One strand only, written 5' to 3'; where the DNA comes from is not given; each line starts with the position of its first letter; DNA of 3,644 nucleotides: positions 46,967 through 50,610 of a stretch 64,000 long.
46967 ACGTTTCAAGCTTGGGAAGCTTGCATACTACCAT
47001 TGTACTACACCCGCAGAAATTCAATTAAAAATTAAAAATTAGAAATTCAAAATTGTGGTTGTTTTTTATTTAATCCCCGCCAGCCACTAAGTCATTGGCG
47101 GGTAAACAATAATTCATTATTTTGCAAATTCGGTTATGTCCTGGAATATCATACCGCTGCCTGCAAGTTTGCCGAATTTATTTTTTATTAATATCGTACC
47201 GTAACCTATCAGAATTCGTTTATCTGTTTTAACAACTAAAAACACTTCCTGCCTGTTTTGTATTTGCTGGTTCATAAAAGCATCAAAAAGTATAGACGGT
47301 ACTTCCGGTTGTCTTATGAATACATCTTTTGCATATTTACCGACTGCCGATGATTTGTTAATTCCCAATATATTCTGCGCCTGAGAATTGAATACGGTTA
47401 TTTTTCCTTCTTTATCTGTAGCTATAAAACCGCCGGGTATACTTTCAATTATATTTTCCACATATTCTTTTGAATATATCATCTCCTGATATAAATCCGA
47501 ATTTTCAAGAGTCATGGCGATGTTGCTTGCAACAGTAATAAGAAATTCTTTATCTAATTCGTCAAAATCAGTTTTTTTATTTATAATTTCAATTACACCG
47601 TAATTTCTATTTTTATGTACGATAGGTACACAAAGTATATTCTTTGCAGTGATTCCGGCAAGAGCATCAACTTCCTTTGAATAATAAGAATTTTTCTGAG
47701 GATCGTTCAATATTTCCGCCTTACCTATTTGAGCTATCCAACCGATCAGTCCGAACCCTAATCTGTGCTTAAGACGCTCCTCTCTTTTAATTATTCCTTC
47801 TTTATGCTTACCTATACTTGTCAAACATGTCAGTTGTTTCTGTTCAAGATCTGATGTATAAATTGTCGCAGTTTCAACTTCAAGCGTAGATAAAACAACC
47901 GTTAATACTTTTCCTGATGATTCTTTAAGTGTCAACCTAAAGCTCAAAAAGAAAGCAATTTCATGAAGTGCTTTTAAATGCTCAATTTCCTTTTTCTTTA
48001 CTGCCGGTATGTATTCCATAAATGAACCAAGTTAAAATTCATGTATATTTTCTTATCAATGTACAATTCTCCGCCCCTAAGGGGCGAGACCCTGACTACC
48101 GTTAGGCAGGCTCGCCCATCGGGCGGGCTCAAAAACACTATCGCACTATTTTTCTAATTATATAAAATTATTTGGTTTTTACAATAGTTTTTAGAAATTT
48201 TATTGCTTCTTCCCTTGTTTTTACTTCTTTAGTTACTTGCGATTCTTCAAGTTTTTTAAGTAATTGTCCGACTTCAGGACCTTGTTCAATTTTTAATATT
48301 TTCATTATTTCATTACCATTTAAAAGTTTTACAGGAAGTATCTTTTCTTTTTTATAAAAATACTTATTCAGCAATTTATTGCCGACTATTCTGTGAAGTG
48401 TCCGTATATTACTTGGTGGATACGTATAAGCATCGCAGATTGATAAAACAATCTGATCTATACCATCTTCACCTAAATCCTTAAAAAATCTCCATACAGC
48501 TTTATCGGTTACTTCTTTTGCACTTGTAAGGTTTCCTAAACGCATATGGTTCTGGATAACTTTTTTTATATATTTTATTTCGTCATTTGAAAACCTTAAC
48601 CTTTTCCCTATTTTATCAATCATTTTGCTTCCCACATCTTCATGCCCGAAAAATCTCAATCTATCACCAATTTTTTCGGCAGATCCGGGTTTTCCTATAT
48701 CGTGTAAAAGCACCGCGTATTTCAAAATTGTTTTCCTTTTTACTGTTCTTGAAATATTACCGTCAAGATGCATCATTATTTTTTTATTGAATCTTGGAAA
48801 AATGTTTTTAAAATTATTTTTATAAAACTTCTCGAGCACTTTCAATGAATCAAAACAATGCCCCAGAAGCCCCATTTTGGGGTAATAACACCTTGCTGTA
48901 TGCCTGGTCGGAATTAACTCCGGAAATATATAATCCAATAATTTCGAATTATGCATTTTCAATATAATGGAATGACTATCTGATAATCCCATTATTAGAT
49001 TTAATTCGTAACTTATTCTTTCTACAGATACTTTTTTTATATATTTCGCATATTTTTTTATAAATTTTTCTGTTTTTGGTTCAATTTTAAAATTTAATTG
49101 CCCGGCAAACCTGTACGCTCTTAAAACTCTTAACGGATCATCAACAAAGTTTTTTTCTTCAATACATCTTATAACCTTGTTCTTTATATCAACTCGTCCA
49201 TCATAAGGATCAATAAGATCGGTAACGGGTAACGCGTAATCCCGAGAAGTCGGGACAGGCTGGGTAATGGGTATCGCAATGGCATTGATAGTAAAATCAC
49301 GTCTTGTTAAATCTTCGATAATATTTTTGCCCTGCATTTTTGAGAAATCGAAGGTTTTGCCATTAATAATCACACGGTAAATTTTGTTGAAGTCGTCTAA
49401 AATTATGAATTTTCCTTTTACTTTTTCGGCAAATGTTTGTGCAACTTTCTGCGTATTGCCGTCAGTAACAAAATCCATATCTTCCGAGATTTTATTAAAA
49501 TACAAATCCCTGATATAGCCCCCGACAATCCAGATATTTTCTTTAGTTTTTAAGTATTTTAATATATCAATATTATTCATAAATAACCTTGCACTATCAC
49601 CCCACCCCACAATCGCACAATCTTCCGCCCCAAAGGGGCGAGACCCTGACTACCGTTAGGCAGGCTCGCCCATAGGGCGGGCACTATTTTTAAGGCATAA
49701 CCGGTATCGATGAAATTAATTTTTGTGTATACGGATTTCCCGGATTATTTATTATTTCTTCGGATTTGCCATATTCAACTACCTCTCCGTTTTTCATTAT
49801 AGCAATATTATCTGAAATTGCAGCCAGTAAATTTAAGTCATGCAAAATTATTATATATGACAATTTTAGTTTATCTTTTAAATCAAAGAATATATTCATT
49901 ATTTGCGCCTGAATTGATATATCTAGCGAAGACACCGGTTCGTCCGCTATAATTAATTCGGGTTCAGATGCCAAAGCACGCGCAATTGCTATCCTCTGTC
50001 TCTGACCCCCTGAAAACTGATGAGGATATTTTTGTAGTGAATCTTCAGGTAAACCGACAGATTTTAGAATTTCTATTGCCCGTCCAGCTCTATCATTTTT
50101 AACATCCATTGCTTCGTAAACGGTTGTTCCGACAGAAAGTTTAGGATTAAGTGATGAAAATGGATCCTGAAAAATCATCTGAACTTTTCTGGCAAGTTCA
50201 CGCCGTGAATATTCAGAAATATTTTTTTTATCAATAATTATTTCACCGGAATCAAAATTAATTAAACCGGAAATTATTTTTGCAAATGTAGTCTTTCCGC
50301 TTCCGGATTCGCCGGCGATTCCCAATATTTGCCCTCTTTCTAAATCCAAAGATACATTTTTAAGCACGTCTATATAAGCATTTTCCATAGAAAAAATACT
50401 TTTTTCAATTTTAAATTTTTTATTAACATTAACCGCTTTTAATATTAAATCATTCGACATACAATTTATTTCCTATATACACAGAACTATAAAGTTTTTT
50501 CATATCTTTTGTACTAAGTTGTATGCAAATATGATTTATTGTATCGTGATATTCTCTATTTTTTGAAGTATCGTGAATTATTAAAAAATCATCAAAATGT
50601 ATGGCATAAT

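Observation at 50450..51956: Two tandem L,D-transpeptidase paralogs embedded (overlapping) inside an oppABCD-F operon; one has a glycine-less catalytic motif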

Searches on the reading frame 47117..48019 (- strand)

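Call 57: search_protein_families(library=pfam, proteins=[window:47117-48019:-], max_evalue=0.001)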
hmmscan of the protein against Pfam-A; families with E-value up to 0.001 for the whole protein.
window:47117-48019:- (300 aa): 7 families
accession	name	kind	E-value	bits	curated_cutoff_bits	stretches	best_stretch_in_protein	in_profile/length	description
PF13185.12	GAF_2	-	4.7e-13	50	28.6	1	38-172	11-136/136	GAF domain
PF01590.32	GAF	-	2.3e-10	41.6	22.4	1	37-171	8-133/133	GAF domain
PF00989.32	PAS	-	3.2e-09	37.2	22.6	1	186-271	2-89/113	PAS fold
PF13426.13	PAS_9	-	7.5e-08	33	27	1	198-297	4-103/103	PAS domain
PF13492.12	GAF_3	-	2.2e-05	25.3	27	1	109-173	64-129/129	GAF domain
PF08448.16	PAS_4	-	0.00079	20.1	23.1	0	192-299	2-109/110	PAS fold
PF13188.13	PAS_8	-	0.00087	19.6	21.8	0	186-228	2-41/65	PAS domain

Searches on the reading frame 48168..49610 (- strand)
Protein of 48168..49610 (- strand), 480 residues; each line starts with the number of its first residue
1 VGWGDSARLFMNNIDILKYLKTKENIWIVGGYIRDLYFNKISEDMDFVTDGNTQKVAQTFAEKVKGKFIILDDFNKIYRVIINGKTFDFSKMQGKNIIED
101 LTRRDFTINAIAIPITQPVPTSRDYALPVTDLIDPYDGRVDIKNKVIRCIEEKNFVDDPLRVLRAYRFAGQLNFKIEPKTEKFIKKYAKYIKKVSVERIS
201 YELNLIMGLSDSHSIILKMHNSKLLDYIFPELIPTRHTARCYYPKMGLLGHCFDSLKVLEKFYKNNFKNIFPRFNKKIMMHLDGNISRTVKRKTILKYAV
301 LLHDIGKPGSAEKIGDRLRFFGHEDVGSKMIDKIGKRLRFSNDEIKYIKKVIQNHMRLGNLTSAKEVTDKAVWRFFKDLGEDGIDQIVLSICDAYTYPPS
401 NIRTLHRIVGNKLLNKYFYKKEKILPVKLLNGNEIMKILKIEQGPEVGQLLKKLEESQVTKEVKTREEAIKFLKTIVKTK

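Call 57: search_protein_families(library=pfam, proteins=[window:48168-49610:-], max_evalue=0.001)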
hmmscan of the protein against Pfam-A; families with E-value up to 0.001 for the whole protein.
window:48168-49610:- (480 aa): 4 families
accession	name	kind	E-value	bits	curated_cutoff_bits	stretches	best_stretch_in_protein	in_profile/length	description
PF01743.26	PolyA_pol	-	4.7e-19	69.4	23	1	26-148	1-126/126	Poly A polymerase head domain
PF12627.12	PolyA_pol_RNAbd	-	6.3e-15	55.1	22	1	173-232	1-60/64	Probable RNA and SrmB- binding site of polymerase A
PF01966.28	HD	-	8e-09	36.2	22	1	291-395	22-113/116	HD domain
PF13735.12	tRNA_NucTran2_2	-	1.7e-07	31.8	27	1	334-470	27-145/149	tRNA nucleotidyltransferase domain 2 putative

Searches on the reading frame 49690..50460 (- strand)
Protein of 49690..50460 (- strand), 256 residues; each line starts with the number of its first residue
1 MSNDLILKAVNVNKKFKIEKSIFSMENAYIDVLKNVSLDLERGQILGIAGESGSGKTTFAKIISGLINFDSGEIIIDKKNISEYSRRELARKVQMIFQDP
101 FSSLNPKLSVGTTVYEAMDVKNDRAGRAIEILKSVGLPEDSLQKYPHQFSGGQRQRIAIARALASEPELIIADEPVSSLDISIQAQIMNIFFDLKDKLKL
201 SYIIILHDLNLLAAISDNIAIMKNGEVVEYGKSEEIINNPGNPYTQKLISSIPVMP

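Call 3: search_protein_families(library=pfam, proteins=[window:49690-50460:-], max_evalue=0.1)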
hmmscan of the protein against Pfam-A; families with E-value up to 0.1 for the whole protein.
window:49690-50460:- (256 aa): 16 families
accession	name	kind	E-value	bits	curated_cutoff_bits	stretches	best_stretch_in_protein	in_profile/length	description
PF00005.33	ABC_tran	-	3.5e-37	128.5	25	1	33-176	1-136/137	ABC transporter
PF08352.17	oligo_HPY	-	4.2e-07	30.7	27.1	1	228-255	1-28/65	Oligopeptide/dipeptide transporter, C-terminal region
PF07693.20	KAP_NTPase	-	5e-05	23.2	20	1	27-209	6-160/293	KAP family P-loop domain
PF13304.12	AAA_21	-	0.00015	22.4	27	1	145-195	234-286/304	AAA domain, putative AbiEii toxin, Type IV TA system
PF01935.23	DUF87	-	0.00077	20.1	23.2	1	45-120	25-103/220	Helicase HerA, central domain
PF13166.12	AAA_13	-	0.0013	18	36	0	166-222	526-584/713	AAA domain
PF00485.24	PRK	-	0.004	17.4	22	1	45-68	1-24/196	Phosphoribulokinase / Uridine kinase family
PF20720.3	nSTAND3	-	0.012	15.8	27.2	1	40-97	14-70/155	Novel STAND NTPase 3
PF13401.12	AAA_22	-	0.017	15.9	27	1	43-103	5-64/130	AAA domain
PF13476.12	AAA_23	-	0.023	15.8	27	1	34-74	11-50/201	AAA domain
PF13238.12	AAA_18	-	0.029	15.3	29.4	1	47-89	2-31/128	AAA domain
PF03215.21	Rad17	-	0.029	14.7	23.8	1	32-101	34-102/186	Rad17 P-loop domain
PF06745.19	ATPase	-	0.049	13.4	26.6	1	40-61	16-37/231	KaiC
PF02367.23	TsaE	-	0.062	13.7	26.6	0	28-64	6-42/128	Threonylcarbamoyl adenosine biosynthesis protein TsaE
PF00004.35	AAA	-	0.067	14.1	21.2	0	48-99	3-52/131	ATPase family associated with various cellular activities (AAA)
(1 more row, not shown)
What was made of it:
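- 49690..50460 (-): oppF ATPase, 256 aa. Pfam ABC_tran E 3.5e-37 plus a partial oligo_HPY (call 3).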

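Call 4: search_protein_families(library=ncbifam, proteins=[window:49690-50460:-], max_evalue=0.1)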
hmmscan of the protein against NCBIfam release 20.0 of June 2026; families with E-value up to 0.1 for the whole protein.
window:49690-50460:- (256 aa): 202 families (the best 25 are shown)
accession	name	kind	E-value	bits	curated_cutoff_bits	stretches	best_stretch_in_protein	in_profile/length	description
NF008453.0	PRK11308.1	subfamily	3.1e-76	256.8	408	1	3-255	9-268/334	dipeptide ABC transporter ATP-binding protein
NF043078.1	MMSYN1_0168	equivalog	9.7e-69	232.6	800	3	129-254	474-599/649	oligopeptide ABC transporter ATP-binding protein OppF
NF011659.0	PRK15079.1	equivalog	1.4e-66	224.5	540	1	5-254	10-270/334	murein tripeptide/oligopeptide ABC transporter ATP binding protein OppF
NF011713.0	PRK15134.1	equivalog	8e-66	222.7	834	1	5-250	274-527/529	microcin C ABC transporter ATP-binding protein YejF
NF007613.0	PRK10261.1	equivalog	1.4e-64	218.6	1077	1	4-254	311-569/623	glutathione ABC transporter ATP-binding protein GsiA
NF043071.1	DppF_dipep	equivalog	7.1e-64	216.3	660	1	4-254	11-268/331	dipeptide ABC transporter ATP-binding subunit DppF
TIGR02769.1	nickel_nikE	equivalog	9.8e-60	202.3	332.55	1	7-235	3-237/265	nickel import ATP-binding protein NikE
NF008246.0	PRK11022.1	equivalog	3.7e-59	200.4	541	1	23-253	13-258/326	dipeptide ABC transporter ATP-binding protein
NF011692.0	PRK15112.1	equivalog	1.3e-57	195.4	452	1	5-251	4-253/269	putrescine export ABC transporter ATP-binding protein SapF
NF043079.1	MMSYN1_0167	equivalog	6.2e-57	193.6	740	2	89-254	304-476/561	oligopeptide ABC transporter ATP-binding protein OppD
NF007739.0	PRK10419.1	subfamily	6.6e-55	186.5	354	1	6-232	3-235/268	nickel ABC transporter ATP-binding protein NikE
NF007010.1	PRK09473.1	subfamily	2.7e-54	184.1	575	1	22-254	10-256/318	oligopeptide ABC transporter ATP-binding protein OppD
TIGR02770.1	nickel_nikD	equivalog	6.8e-54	182.7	318.7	1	33-250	2-227/230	nickel import ATP-binding protein NikD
TIGR01186.1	proV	subfamily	1.9e-53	181.9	326.6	1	33-251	9-232/363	betaine/proline/choline family ABC transporter ATP-binding protein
NF047576.1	opine_ATP_CntF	equivalog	3.3e-51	174.1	385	1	31-251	18-252/264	staphylopine uptake ABC transporter ATP-binding protein CntF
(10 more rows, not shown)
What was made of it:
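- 49690..50460 (-): Best NCBIfam matches are dipeptide/oligopeptide ATPases, all below the curated cut-offs (call 4).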
